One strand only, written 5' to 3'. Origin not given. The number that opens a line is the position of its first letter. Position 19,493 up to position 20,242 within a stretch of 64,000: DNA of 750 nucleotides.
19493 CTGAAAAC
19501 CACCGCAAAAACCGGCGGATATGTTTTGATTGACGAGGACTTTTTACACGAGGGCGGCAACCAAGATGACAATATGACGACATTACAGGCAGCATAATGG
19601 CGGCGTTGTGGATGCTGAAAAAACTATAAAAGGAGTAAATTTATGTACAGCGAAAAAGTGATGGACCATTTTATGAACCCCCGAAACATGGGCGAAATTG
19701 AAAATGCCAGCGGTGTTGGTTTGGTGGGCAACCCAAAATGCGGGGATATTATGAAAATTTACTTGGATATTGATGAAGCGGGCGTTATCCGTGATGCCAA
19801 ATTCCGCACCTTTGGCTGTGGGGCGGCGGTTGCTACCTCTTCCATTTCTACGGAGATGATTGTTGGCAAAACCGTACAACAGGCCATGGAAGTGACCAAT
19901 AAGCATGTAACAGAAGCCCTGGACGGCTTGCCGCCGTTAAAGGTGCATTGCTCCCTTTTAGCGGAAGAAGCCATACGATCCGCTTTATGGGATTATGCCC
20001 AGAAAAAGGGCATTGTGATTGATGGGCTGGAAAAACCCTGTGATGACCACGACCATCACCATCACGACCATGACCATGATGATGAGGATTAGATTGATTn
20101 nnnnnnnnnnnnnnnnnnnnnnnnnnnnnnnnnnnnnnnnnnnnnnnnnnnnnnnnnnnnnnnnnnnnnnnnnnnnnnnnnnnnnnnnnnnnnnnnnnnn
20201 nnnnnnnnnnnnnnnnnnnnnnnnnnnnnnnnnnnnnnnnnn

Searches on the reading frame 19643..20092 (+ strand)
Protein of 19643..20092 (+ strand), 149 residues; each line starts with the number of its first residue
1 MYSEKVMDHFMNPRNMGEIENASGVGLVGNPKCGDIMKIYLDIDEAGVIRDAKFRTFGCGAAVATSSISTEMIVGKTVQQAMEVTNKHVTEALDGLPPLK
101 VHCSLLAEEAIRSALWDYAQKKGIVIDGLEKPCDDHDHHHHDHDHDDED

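Call 11: search_protein_families(library=pfam, proteins=[window:19643-20092:+], max_evalue=0.1)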
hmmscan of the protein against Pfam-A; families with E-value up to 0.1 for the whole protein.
window:19643-20092:+ (149 aa): 1 family
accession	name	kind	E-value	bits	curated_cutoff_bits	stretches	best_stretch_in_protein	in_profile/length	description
PF01592.21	NifU_N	-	3.1e-46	157.1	22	1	1-122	1-124/127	NifU-like N terminal domain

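Call 39: find_encoding_contigs(protein=window:19643-20092:+, flank=2500, max_places=10)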
Protein window:19643-20092:+ (149 aa): 5 contigs read that carry it; 4 places shown.
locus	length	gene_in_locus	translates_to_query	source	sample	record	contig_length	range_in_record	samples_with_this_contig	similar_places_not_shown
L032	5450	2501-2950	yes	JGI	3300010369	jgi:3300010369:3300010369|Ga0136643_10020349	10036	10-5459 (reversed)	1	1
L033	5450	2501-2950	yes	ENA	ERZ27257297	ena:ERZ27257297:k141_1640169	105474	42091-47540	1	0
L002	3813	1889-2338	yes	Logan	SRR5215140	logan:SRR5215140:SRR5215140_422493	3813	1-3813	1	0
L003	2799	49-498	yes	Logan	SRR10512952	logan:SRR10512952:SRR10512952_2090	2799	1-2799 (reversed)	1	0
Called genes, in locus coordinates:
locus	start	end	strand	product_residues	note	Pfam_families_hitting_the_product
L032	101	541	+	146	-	PF02082:Rrf2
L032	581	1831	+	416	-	PF00266:Aminotran_5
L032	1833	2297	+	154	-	PF04266:ASCH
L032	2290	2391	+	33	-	-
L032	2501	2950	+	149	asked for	PF01592:NifU_N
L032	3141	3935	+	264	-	-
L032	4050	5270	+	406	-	PF00696:AA_kinase, PF01842:ACT (faint), PF22468:ACT_9 (weak), PF13840:ACT_7, PF22468:ACT_9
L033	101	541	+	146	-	PF02082:Rrf2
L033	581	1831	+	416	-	PF00266:Aminotran_5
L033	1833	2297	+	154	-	PF04266:ASCH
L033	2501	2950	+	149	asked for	PF01592:NifU_N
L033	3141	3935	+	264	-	-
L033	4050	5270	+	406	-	PF00696:AA_kinase, PF01842:ACT (faint), PF22468:ACT_9 (weak), PF13840:ACT_7, PF22468:ACT_9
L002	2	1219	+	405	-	?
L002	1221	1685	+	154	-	PF04266:ASCH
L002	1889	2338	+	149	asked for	PF01592:NifU_N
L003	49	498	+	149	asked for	PF01592:NifU_N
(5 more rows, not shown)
